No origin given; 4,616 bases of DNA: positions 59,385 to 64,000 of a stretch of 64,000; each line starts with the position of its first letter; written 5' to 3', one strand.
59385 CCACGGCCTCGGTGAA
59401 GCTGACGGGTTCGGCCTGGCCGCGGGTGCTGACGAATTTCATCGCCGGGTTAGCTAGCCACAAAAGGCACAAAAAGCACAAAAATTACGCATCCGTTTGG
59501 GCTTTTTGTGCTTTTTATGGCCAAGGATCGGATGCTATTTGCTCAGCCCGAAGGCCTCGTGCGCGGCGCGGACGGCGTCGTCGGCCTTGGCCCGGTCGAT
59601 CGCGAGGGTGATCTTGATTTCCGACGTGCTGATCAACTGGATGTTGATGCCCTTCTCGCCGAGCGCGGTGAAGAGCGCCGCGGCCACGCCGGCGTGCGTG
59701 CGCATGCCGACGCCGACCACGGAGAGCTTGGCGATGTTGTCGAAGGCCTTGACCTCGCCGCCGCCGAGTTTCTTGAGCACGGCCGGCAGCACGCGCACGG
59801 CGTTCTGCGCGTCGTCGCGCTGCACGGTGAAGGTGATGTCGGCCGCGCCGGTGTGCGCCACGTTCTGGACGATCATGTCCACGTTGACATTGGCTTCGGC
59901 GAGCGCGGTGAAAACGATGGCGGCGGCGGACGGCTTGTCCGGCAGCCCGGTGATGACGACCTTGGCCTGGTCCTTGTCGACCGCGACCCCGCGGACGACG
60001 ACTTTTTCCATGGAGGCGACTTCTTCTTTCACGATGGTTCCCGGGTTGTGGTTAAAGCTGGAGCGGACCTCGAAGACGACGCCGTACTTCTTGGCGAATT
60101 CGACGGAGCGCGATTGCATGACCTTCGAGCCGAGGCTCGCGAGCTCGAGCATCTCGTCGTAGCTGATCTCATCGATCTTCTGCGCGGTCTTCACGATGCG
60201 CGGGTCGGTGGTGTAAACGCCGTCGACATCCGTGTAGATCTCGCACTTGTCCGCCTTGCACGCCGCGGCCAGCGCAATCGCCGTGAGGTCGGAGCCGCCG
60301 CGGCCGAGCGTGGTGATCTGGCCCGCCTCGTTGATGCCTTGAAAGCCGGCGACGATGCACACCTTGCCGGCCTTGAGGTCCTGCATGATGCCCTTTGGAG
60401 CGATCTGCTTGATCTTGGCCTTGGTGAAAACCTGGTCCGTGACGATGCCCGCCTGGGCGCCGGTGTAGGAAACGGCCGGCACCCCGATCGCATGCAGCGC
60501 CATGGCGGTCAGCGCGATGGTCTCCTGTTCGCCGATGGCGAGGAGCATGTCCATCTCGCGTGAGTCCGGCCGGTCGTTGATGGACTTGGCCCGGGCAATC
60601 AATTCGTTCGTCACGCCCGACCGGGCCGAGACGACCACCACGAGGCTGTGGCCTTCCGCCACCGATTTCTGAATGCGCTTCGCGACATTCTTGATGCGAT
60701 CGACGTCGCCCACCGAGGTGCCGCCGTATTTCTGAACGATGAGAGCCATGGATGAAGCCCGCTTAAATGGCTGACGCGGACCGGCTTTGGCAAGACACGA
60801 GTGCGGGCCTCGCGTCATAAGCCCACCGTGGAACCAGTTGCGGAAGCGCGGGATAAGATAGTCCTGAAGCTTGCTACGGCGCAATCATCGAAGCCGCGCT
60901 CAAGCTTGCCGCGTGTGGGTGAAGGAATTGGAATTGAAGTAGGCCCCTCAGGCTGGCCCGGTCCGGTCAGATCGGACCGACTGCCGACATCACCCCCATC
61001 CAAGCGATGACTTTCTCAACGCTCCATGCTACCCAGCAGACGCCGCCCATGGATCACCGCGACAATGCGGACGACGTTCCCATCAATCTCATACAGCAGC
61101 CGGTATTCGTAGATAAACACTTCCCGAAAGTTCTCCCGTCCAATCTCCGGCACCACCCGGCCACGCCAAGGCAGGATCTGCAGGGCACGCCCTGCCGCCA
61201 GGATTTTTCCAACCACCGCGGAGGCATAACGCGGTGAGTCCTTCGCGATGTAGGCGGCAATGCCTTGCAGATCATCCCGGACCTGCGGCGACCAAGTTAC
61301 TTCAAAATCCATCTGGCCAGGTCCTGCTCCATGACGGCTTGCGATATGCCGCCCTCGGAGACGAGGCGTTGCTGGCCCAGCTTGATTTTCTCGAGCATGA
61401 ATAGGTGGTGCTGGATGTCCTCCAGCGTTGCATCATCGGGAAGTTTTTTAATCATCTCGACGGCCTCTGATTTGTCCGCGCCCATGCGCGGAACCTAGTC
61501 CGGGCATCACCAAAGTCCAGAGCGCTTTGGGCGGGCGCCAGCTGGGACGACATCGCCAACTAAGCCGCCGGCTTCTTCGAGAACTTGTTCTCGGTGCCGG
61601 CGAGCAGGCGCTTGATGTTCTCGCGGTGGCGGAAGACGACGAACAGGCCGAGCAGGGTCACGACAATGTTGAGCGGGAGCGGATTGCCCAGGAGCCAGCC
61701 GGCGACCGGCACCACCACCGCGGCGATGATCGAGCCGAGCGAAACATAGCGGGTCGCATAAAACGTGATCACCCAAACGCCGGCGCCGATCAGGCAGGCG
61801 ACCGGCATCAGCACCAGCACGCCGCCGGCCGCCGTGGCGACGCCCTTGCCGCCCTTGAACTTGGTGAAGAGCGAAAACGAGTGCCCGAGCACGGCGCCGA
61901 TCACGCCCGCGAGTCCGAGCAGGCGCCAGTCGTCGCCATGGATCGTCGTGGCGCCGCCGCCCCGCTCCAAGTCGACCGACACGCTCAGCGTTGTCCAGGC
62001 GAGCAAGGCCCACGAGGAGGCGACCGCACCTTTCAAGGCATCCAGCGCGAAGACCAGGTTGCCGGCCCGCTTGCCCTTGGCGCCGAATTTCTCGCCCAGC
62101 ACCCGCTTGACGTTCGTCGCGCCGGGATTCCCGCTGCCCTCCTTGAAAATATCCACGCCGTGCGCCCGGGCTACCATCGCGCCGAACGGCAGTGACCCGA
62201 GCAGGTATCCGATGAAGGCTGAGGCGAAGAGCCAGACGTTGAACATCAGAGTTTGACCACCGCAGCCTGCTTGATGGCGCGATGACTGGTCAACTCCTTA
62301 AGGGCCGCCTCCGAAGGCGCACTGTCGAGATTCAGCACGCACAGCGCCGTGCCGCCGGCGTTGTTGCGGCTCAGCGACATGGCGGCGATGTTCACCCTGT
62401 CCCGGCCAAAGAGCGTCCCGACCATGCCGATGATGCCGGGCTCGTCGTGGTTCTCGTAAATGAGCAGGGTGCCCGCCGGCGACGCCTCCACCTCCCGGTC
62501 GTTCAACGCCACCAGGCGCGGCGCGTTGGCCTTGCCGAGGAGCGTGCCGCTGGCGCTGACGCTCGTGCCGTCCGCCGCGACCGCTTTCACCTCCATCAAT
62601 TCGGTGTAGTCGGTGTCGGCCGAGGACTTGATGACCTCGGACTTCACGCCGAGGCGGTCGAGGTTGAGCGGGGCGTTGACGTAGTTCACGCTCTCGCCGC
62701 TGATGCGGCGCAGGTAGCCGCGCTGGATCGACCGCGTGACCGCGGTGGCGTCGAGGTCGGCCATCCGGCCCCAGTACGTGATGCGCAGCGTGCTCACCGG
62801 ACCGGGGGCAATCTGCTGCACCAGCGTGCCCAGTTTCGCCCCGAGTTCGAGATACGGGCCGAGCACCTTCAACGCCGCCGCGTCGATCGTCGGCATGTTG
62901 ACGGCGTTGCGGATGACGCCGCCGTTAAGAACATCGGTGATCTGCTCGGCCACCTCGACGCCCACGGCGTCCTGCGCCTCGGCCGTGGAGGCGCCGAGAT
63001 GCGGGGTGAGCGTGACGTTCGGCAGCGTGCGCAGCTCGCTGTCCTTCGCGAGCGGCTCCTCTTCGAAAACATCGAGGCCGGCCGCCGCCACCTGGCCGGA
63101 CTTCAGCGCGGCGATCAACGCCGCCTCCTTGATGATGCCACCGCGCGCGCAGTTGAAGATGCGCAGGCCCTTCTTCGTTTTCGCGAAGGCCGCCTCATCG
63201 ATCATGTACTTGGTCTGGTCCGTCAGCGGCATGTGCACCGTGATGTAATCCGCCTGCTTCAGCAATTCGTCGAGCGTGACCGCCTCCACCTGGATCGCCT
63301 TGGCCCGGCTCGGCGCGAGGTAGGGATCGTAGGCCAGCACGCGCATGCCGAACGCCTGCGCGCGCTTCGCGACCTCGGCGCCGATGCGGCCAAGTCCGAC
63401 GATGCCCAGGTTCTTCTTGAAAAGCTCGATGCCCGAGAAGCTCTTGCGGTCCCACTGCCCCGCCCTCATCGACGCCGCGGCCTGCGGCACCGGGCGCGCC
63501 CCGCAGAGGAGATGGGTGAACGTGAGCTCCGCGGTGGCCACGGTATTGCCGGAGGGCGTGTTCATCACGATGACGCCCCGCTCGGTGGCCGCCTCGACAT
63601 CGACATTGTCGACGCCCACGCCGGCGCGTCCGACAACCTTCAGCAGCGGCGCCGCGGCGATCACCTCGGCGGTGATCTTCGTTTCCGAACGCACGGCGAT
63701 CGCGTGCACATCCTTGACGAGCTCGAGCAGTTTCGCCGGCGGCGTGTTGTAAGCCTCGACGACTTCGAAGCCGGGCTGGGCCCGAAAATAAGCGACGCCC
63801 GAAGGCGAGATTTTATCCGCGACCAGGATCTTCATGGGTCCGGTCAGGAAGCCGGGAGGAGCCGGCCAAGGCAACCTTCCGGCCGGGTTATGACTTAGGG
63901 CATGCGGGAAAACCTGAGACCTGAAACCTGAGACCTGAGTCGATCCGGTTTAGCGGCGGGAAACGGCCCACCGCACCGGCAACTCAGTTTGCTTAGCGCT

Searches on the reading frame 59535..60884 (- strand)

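Call 69: search_protein_families(library=pfam, proteins=[window:59535-60884:-], max_evalue=0.001)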
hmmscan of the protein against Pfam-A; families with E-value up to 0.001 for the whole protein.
window:59535-60884:- (449 aa): 4 families
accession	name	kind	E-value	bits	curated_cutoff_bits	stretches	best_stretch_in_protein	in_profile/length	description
PF00696.33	AA_kinase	-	9.4e-53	179.8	24.9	1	48-268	2-227/234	Amino acid kinase family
PF22468.2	ACT_9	-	2.1e-34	117.5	27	2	387-445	1-61/61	ACT domain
PF01842.31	ACT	-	1.2e-15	57.3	27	2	309-366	2-61/66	ACT domain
PF13840.12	ACT_7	-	1.4e-14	54.1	27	1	382-442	4-64/65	ACT domain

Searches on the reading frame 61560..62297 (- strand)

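Call 69: search_protein_families(library=pfam, proteins=[window:61560-62297:-], max_evalue=0.001)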
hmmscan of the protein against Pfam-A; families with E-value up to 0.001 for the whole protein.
window:61560-62297:- (245 aa): 1 family
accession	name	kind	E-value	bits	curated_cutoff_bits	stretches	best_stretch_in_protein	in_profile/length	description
PF02660.20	G3P_acyltransf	-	2.5e-49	168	24.1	1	29-231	1-164/164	Glycerol-3-phosphate acyltransferase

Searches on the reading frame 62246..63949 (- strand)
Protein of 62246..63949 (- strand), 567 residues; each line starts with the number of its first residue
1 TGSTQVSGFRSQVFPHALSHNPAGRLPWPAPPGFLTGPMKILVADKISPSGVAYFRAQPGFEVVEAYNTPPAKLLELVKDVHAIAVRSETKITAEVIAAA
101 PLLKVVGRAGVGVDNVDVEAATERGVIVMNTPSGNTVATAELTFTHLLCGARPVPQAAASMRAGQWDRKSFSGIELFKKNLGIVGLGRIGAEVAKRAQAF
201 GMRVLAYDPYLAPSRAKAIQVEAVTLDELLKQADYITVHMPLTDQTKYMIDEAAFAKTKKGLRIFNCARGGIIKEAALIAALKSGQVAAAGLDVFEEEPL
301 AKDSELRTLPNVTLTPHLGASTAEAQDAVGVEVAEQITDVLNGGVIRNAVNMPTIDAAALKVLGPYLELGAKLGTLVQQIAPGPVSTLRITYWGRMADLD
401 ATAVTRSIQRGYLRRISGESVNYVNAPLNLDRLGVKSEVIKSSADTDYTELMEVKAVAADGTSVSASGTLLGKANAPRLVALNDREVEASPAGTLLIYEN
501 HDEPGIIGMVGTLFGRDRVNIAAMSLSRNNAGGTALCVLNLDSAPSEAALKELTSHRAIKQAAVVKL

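Call 69: search_protein_families(library=pfam, proteins=[window:62246-63949:-], max_evalue=0.001)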
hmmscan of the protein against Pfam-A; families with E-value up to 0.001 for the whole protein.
window:62246-63949:- (567 aa): 5 families
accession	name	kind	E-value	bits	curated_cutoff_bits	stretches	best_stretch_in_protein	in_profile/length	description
PF02826.25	2-Hacid_dh_C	-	8.5e-64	214.6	25.1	1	145-319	2-178/178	D-isomer specific 2-hydroxyacid dehydrogenase, NAD binding domain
PF00389.36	2-Hacid_dh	-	6.2e-39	133.2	24.6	1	41-351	1-134/134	D-isomer specific 2-hydroxyacid dehydrogenase, catalytic domain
PF19304.4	PGDH_inter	-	4.5e-22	78.8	27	1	363-482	2-118/119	D-3-phosphoglycerate dehydrogenase intervening domain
PF01842.31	ACT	-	0.0001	22.4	27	1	496-555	3-63/66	ACT domain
PF03446.21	NAD_binding_2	-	0.0004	20.9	21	0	181-285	2-110/161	NAD binding domain of 6-phosphogluconate dehydrogenase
